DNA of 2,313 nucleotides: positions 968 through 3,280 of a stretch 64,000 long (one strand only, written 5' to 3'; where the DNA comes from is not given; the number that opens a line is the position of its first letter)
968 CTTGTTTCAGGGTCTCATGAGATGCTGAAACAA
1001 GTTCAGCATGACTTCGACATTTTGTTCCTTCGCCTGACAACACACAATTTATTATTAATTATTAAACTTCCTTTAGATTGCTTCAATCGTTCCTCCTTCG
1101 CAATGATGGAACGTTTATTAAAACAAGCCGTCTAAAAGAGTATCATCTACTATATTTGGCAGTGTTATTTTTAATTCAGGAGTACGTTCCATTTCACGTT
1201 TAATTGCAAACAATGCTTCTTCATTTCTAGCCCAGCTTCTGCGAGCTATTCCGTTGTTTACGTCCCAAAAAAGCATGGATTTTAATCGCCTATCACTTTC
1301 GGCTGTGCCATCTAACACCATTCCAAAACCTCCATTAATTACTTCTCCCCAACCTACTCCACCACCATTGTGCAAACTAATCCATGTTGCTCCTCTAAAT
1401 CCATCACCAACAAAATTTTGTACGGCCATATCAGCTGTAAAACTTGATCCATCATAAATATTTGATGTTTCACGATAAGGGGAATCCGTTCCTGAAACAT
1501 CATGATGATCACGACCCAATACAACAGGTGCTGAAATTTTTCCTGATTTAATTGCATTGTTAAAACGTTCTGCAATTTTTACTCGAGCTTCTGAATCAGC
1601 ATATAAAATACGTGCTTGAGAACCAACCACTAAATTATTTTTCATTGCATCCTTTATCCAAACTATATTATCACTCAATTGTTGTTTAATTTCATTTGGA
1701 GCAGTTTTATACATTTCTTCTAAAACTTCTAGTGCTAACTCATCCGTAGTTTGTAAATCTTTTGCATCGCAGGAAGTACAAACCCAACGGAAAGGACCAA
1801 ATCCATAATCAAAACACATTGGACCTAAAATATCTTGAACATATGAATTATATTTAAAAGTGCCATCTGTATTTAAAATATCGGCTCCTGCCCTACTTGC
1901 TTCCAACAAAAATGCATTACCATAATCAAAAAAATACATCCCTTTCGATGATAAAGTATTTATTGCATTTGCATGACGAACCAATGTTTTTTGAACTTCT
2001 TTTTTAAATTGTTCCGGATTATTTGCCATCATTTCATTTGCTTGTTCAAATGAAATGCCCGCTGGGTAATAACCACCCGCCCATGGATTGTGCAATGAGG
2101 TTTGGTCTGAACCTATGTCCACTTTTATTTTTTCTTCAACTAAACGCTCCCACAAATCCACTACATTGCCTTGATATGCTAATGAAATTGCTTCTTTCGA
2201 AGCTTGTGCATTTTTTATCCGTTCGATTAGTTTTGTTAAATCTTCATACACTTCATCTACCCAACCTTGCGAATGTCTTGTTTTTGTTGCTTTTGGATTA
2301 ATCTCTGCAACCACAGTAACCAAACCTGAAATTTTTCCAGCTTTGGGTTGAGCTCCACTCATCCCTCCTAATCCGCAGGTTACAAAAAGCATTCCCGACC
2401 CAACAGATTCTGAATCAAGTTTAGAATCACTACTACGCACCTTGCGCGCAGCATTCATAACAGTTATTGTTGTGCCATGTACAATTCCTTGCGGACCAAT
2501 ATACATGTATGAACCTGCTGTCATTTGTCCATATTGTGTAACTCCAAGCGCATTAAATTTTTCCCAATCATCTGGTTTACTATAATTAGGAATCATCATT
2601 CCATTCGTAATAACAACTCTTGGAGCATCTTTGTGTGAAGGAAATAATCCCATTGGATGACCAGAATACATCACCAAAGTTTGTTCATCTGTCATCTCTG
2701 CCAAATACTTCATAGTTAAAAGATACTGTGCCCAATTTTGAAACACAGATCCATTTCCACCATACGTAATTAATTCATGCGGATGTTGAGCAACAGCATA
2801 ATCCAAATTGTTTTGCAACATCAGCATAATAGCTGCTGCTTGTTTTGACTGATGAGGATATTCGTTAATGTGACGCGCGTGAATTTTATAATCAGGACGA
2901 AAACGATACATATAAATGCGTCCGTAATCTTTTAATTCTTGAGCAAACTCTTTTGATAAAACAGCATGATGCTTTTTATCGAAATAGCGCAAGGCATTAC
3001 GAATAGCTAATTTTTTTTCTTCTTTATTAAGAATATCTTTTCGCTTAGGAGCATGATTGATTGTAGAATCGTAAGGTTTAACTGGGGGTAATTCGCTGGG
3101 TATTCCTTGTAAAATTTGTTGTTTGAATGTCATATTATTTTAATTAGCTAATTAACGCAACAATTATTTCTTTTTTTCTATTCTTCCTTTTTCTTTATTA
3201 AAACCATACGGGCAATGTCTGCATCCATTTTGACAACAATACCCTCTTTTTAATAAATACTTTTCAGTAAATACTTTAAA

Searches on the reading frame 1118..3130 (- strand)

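Call 95: search_protein_families(library=pfam, proteins=[window:1118-3130:-], max_evalue=0.00001)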
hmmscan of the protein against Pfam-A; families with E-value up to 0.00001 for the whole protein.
window:1118-3130:- (670 aa): 3 families
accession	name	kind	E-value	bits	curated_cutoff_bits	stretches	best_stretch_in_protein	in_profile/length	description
PF17392.7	Urocanase_C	-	1.4e-87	292.7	23.6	1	440-644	3-195/196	Urocanase C-terminal domain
PF01175.24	Urocanase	-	1.2e-81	273.8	23.2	1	212-434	1-209/209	Urocanase Rossmann-like domain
PF17391.7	Urocanase_N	-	1e-58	197.1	23.2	1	83-209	1-127/127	Urocanase N-terminal domain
